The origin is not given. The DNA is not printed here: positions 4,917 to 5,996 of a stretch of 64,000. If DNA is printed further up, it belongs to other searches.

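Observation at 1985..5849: Candidate RNA end-healing operon: 2H cyclic phosphodiesterase fusion + CysQ-type 3'-phosphatase + PNK-like 5'-kinase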

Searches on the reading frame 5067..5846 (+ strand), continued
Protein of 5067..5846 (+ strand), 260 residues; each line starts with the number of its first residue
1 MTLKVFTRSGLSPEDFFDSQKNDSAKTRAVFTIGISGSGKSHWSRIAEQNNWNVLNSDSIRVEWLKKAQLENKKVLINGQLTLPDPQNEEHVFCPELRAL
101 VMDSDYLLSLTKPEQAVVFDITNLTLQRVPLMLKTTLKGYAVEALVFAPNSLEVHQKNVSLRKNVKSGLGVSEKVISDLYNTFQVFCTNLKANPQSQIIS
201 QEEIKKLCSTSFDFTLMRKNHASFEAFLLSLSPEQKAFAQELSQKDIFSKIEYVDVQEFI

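Call 36: search_solved_structures(query=A4, max_evalue=0.01, show_alignments=2)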
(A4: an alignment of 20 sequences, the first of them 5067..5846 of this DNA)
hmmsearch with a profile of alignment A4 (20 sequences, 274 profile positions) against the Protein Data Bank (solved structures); distinct sequences matched with E-value up to 0.01: 23.
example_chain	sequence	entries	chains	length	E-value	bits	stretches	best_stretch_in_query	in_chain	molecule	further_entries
1ly1_A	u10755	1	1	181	6.2e-09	38.8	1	26-68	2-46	polynucleotide kinase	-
1ltq_A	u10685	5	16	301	2.4e-08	36.9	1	26-68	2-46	POLYNUCLEOTIDE KINASE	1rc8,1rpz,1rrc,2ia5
4xrp_A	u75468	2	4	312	7.4e-08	35.3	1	20-61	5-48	Pnkp1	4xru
9drz_A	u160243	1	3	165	3.1e-07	33.3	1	25-59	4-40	p-loop containing nucleoside triphosphatehydrolase protein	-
9d8a_A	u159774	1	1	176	1.7e-06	30.8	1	25-67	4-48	Rhizopus azygosporus Kinase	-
3u7g_A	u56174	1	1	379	1.8e-05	27.4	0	25-59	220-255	Bifunctional polynucleotide phosphatase/kinase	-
3u7e_B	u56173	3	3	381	1.9e-05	27.4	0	25-59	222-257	Bifunctional polynucleotide phosphatase/kinase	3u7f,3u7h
1yj5_A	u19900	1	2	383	1.9e-05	27.4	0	25-59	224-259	5' polynucleotide kinase-3' phosphatase catalytic domain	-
3zvn_A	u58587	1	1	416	2.4e-05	27.1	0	25-59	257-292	BIFUNCTIONAL POLYNUCLEOTIDE PHOSPHATASE/KINASE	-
3zvl_A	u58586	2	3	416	2.4e-05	27.1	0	25-59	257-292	BIFUNCTIONAL POLYNUCLEOTIDE PHOSPHATASE/KINASE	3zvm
6y31_A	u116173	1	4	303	0.0023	20.6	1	22-85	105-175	Signal recognition particle 54 kDa protein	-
6y30_A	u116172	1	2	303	0.0034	20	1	22-85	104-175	Signal recognition particle 54 kDa protein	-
6y2z_A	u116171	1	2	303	0.0039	19.8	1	22-85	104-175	Signal recognition particle 54 kDa protein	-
6y32_A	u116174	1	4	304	0.0039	19.8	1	22-85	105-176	Signal recognition particle 54 kDa protein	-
4gp6_A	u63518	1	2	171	0.0058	19.2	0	27-60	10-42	Metallophosphoesterase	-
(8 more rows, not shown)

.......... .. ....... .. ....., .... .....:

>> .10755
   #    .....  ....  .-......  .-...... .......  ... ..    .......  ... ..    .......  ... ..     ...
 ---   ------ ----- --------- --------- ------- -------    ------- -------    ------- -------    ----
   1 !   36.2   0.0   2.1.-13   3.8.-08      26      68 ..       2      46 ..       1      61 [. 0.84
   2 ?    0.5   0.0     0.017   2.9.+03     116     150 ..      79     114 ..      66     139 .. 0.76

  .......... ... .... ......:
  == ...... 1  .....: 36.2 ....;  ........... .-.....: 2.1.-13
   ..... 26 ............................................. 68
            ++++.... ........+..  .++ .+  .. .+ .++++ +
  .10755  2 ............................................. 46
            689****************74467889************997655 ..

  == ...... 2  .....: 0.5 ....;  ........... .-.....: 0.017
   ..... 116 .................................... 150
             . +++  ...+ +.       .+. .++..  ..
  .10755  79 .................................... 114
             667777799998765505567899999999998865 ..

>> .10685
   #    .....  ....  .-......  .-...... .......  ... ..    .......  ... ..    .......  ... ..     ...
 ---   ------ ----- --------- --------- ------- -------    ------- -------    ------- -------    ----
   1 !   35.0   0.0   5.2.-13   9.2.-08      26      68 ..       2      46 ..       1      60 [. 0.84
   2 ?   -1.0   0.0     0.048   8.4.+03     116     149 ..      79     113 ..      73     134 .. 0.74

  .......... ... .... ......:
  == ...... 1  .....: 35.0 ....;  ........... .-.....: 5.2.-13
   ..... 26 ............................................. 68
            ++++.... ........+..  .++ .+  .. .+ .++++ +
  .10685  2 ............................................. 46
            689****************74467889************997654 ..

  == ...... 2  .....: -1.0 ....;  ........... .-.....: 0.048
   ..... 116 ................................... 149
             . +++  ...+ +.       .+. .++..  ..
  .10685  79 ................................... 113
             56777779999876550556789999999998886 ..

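Call 39: find_encoding_contigs(protein=P0007, flank=10000, max_places=4)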
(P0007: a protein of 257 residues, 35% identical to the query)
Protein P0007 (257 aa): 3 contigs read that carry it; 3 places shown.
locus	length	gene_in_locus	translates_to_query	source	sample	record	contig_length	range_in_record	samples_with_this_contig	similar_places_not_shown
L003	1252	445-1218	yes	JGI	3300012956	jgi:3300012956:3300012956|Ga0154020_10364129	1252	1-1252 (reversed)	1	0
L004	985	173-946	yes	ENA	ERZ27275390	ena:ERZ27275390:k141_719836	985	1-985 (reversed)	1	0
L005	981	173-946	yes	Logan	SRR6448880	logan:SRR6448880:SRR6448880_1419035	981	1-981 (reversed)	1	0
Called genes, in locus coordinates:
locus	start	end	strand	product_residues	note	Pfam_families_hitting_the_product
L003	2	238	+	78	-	?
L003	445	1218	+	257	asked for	PF13671:AAA_33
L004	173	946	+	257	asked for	PF13671:AAA_33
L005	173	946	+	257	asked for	PF13671:AAA_33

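Call 41: find_related_loci(query=A4, collection=genome_contigs, flank=10000)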
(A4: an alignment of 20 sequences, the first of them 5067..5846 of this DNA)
Query A4 (260 aa) in genome_contigs; peptide patterns used: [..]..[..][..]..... (x = any residue, [..] = any of these).
28 stretches matched a pattern; 8 encode a relative of the query (tblastn E <= 1e-3); 8 distinct loci.
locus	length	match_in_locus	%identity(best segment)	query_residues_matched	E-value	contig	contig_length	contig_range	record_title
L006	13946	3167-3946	97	1-260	3e-173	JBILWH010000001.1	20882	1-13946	MAG: Bdellovibrionota bacterium isolate ME2018-09-14_3300042561_group8_bin178 Rohwer_bin1158_scaffold_1013_c1, whole gen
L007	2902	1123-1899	92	1-259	9e-172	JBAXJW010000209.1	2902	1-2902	MAG: bacterium isolate ELA385 MAG385_209, whole genome shotgun sequence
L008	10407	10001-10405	92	1-135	4e-82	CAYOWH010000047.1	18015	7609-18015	MAG TPA_asm: uncultured Bacteriovoracaceae bacterium isolate SRP193358_co1_710 genome assembly, contig: NODE_7966_length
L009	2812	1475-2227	49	4-259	7e-81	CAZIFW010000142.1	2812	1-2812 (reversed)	MAG TPA_asm: uncultured Bacteriovoracaceae bacterium isolate SRP199154_co2_64 genome assembly, contig: NODE_29778_length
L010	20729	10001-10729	33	14-251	3e-31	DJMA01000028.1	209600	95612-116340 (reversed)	MAG TPA_asm: Bdellovibrionaceae bacterium UBA6502 UBA6502_contig_38, whole genome shotgun sequence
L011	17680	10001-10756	31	14-259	4e-30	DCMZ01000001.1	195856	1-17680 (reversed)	MAG TPA_asm: Bdellovibrionaceae bacterium UBA1609 UBA1609_contig_3856, whole genome shotgun sequence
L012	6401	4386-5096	32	21-251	1e-29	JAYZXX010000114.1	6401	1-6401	MAG: Bdellovibrionota bacterium isolate XB_MAG598 DB_MAG598_0114, whole genome shotgun sequence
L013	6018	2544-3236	33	30-259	2e-29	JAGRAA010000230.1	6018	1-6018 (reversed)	MAG: Bdellovibrionales bacterium isolate HKST-UBA06 2012-05-30_1_(paired)_contig_421935, whole genome shotgun sequence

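Call 46: search_protein_families(library=pfam, proteins=[L010:6104-7021:+, L010:7024-8115:+, L010:8189-8857:+, L010:9202-9984:+, L010:9941-10741:+, L010:10762-11526:+, L010:11530-12555:+, L011:8242-9123:+, L011:9159-9992:+, L011:10777-11745:+], max_evalue=0.01)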
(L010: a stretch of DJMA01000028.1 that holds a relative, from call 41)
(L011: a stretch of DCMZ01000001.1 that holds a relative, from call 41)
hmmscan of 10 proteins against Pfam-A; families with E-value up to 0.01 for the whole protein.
L010:6104-7021:+ (306 aa): 0 families

L010:7024-8115:+ (364 aa): 0 families

L010:8189-8857:+ (223 aa): 0 families

L010:9202-9984:+ (261 aa): 1 family
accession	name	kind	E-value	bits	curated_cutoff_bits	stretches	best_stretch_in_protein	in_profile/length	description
PF00459.30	Inositol_P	-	7.8e-45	153.9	27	1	11-236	17-247/271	Inositol monophosphatase family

L010:9941-10741:+ (267 aa): 3 families
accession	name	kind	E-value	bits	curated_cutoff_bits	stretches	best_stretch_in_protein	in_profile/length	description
PF13671.12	AAA_33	-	1.6e-09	38.7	27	1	35-173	1-122/143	AAA domain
PF03215.21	Rad17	-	0.0012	19.3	23.8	1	18-127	29-139/186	Rad17 P-loop domain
PF04665.18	Pox_A32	-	0.0097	15.8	22.8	0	22-58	2-38/242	Poxvirus A32 protein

L010:10762-11526:+ (255 aa): 7 families
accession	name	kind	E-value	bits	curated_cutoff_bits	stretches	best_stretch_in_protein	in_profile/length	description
PF00005.33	ABC_tran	-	2.6e-37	128.9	25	1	21-177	1-137/137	ABC transporter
PF13304.12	AAA_21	-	1.7e-06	28.8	27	0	33-68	1-26/304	AAA domain, putative AbiEii toxin, Type IV TA system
PF02463.25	SMC_N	-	2.7e-05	24.2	40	1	18-204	10-196/220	RecF/RecN/SMC N terminal domain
PF13401.12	AAA_22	-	3.1e-05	24.8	27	1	32-203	6-119/130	AAA domain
PF13191.12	AAA_16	-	0.0002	22.3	32.6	1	30-77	21-63/167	AAA ATPase domain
PF13555.12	AAA_29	-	0.0025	18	27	1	23-49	14-40/61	P-loop containing region of AAA domain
PF13476.12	AAA_23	-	0.003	18.7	27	1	17-52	6-40/201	AAA domain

L010:11530-12555:+ (342 aa): 1 family
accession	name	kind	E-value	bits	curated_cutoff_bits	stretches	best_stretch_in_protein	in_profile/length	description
PF00528.27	BPD_transp_1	-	3.5e-12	46.9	26.4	1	167-334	3-171/184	Binding-protein-dependent transport system inner membrane component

L011:8242-9123:+ (294 aa): 3 families
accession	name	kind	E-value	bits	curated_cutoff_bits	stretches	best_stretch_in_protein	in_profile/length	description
PF13671.12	AAA_33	-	1.4e-07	32.4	27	1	28-165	2-122/143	AAA domain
PF06414.18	Zeta_toxin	-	0.0023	17.8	22.3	1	17-161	9-143/199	Zeta toxin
PF06576.17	DUF1133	-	0.0081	16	23.1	0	53-96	9-51/176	Protein of unknown function (DUF1133)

L011:9159-9992:+ (278 aa): 1 family
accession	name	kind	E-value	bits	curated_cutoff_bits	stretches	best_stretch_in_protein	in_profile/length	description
PF00459.30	Inositol_P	-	2.1e-42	146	27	1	40-249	36-248/271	Inositol monophosphatase family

L011:10777-11745:+ (323 aa): 4 families
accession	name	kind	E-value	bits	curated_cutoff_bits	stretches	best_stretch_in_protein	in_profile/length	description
PF12974.12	Phosphonate-bd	-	1.5e-46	159.1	27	1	40-305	2-242/242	ABC transporter, phosphonate, periplasmic substrate-binding protein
PF09084.16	NMT1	-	7.6e-09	36.2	20.5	1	74-210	19-149/216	NMT1/THI5 like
PF16868.10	NMT1_3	-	0.0014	18.8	27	1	136-224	93-182/289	NMT1-like family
PF13531.11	SBP_bac_11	-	0.0084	16.3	25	0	138-236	83-186/227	Bacterial extracellular solute-binding protein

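Call 61: find_related_loci(query=A4, collection=metagenome_contigs, flank=8000)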
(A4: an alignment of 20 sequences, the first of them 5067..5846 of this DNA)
Query A4 (260 aa) in metagenome_contigs; peptide patterns used: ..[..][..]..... (x = any residue, [..] = any of these).
600 stretches matched a pattern (row limit reached: there are more); 7 encode a relative of the query (tblastn E <= 1e-3); 7 distinct loci.
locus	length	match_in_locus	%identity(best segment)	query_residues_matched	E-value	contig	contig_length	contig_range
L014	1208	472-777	30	31-138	6e-8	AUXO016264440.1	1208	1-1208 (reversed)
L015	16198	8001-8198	33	16-81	2e-7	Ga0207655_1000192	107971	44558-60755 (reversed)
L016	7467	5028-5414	29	24-173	5e-7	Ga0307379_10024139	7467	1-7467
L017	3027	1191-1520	27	28-159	3e-6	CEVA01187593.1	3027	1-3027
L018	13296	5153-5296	42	17-61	1e-5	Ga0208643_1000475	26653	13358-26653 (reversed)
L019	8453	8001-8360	26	26-168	1e-5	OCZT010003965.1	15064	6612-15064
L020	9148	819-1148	26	33-157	1e-5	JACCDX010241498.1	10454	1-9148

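Call 62: find_homologous_proteins(query=A4, max_evalue=1e-10)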
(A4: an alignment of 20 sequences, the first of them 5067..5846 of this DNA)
Query A4 (20 sequences) (260 aa, profile of the alignment): 17 proteins with E <= 1e-10 among 8000 candidates.
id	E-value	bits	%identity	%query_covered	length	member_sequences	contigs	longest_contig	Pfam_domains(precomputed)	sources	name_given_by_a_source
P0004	3.0e-92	327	85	100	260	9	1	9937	PF13671.13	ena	-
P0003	1.1e-91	325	86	100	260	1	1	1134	PF13671.13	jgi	jgi:hypothetical protein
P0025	2.2e-91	324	27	85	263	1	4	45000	PF13671.13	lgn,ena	-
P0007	2.1e-90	321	35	98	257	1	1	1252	PF13671.13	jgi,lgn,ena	-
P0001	4.1e-90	320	97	100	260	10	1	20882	PF13671.13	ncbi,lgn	-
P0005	8.7e-90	319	84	100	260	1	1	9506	PF13671.13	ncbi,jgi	jgi:hypothetical protein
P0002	1.1e-89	318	85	100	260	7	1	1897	PF13671.13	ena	-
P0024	2.7e-88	314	32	89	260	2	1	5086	PF13671.13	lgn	-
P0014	4.5e-88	313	49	98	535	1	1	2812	PF00459.31,PF13671.13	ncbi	-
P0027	5.0e-86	307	30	86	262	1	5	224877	PF13671.13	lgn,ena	-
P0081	2.6e-84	301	50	98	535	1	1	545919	PF00459.31,PF13671.13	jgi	-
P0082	1.9e-83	298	50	100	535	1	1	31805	PF00459.31,PF13671.13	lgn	-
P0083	6.6e-83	296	32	92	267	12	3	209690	PF13671.13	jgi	-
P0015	8.7e-82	293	41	96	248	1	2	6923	PF13671.13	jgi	jgi:hypothetical protein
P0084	1.1e-62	230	28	88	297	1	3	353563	PF13671.13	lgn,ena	-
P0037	7.0e-49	185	27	84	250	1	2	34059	PF13671.13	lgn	-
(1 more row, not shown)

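Call 63: find_encoding_contigs(protein=P0025, flank=8000, max_places=1)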
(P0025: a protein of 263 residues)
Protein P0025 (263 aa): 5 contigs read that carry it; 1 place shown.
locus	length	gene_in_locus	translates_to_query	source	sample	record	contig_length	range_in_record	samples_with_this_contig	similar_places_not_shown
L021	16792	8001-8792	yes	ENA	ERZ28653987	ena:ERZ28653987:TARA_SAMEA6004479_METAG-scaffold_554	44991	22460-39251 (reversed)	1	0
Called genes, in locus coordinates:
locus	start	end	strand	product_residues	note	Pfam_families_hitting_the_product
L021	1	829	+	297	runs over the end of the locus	PF00378:ECH_1, PF16113:ECH_2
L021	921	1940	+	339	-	PF02912:Phe_tRNA-synt_N, PF01409:tRNA-synt_2d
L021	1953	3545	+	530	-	-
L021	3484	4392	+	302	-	PF17759:tRNA_synthFbeta, PF03147:FDX-ACB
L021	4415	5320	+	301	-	PF02423:OCD_Mu_crystall, PF01488:Shikimate_DH (weak)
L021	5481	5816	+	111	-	PF18291:HU-HIG (weak), PF00216:Bac_DNA_binding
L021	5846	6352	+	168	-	PF00376:MerR, PF13411:MerR_1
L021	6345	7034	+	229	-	PF13578:Methyltransf_24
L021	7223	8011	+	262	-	PF00459:Inositol_P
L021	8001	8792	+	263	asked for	PF13671:AAA_33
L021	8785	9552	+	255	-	PF00005:ABC_tran, PF13401:AAA_22 (weak)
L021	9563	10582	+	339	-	PF00528:BPD_transp_1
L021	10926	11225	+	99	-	-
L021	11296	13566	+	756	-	PF02834:LigT_PEase (faint)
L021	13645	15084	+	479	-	-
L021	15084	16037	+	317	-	PF12974:Phosphonate-bd, PF09084:NMT1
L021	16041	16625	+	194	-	PF22547:2H-SAK, PF13563:2_5_RNA_ligase2 (weak)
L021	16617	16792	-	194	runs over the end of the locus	PF13521:AAA_28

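Call 64: find_encoding_contigs(protein=P0027, flank=8000, max_places=1)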
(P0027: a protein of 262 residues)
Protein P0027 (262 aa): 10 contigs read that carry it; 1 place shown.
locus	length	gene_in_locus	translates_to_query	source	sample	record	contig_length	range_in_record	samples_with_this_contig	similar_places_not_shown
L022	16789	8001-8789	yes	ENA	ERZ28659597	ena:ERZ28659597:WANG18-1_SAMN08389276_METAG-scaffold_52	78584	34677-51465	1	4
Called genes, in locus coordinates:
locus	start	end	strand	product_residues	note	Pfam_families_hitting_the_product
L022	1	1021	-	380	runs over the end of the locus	-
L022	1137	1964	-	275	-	PF00126:HTH_1, PF03466:LysR_substrate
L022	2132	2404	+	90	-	-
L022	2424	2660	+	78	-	-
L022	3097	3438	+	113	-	-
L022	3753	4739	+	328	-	PF12974:Phosphonate-bd, PF09084:NMT1 (weak)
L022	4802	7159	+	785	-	-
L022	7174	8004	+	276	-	PF00459:Inositol_P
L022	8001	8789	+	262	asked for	PF13671:AAA_33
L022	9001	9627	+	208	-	PF22547:2H-SAK, PF13563:2_5_RNA_ligase2 (faint)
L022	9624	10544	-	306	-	PF03308:MeaB, PF01656:CbiA (weak)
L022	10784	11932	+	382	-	-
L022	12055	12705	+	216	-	PF01965:DJ-1_PfpI (weak)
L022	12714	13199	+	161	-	-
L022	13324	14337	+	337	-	PF13531:SBP_bac_11, PF01547:SBP_bac_1, PF13416:SBP_bac_8, PF13343:SBP_bac_6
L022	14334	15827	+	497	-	-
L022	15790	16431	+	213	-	PF00005:ABC_tran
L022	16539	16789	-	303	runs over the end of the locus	-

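Call 65: find_encoding_contigs(protein=P0084, flank=8000, max_places=1)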
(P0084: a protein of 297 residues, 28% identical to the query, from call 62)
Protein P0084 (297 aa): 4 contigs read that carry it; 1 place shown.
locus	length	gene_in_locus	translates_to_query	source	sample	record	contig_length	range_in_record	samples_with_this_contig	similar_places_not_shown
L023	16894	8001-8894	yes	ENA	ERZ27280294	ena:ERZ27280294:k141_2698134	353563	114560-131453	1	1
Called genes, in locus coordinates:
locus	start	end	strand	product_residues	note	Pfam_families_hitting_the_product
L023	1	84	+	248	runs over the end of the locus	-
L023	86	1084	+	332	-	PF00149:Metallophos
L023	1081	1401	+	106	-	PF06127:Mpo1-like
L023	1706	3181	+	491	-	-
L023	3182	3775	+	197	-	PF22547:2H-SAK, PF13563:2_5_RNA_ligase2 (weak)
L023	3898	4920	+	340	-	PF12974:Phosphonate-bd, PF09084:NMT1 (weak)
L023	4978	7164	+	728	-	PF02834:LigT_PEase (faint)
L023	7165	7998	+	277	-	PF00459:Inositol_P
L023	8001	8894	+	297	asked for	PF13671:AAA_33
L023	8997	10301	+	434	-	PF01547:SBP_bac_1, PF13416:SBP_bac_8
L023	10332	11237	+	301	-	PF00528:BPD_transp_1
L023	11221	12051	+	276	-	PF00528:BPD_transp_1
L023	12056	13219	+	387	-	PF00005:ABC_tran, PF13304:AAA_21 (faint), PF17912:OB_MalK, PF08402:TOBE_2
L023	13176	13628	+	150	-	PF00210:Ferritin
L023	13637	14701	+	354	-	PF01594:AI-2E_transport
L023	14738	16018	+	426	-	-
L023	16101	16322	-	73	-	-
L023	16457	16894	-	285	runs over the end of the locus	PF00912:Transgly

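Call 66: find_encoding_contigs(protein=P0037, flank=8000, max_places=1)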
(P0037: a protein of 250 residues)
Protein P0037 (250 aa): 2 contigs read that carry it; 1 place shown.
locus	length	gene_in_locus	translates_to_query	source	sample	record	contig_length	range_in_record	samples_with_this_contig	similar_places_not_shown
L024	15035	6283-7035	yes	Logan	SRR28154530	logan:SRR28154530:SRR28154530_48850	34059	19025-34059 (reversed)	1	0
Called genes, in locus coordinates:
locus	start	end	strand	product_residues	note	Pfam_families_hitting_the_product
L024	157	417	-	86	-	-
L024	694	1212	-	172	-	-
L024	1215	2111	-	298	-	-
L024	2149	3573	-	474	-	PF00206:Lyase_1, PF10415:FumaraseC_C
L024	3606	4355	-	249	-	PF00106:adh_short, PF08659:KR, PF13561:adh_short_C2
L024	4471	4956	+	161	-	PF01878:EVE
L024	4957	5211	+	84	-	PF00462:Glutaredoxin, PF13417:GST_N_3 (weak)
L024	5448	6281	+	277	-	PF00459:Inositol_P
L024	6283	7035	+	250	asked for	PF13671:AAA_33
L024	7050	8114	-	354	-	-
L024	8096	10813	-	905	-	-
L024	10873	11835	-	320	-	PF12974:Phosphonate-bd, PF09084:NMT1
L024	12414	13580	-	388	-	PF13173:AAA_14, PF13635:DUF4143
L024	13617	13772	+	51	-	-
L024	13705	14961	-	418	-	PF01207:Dus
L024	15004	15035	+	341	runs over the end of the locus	PF22660:RS_preATP-grasp-like (faint), PF02222:ATP-grasp, PF17769:PurK_C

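Call 67: find_encoding_contigs(protein=P0015, flank=8000, max_places=1)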
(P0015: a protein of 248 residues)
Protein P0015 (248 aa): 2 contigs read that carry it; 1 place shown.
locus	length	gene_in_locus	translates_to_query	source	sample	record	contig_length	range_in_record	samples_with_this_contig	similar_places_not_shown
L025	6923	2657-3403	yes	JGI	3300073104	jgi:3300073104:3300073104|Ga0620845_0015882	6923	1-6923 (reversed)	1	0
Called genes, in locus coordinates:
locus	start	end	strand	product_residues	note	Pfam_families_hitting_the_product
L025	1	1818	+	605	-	?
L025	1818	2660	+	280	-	PF00459:Inositol_P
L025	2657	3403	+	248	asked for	PF13671:AAA_33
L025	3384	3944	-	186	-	PF22547:2H-SAK, PF13563:2_5_RNA_ligase2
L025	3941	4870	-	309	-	PF03372:Exo_endo_phos (weak), PF22669:Exo_endo_phos2 (weak)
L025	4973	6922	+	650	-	?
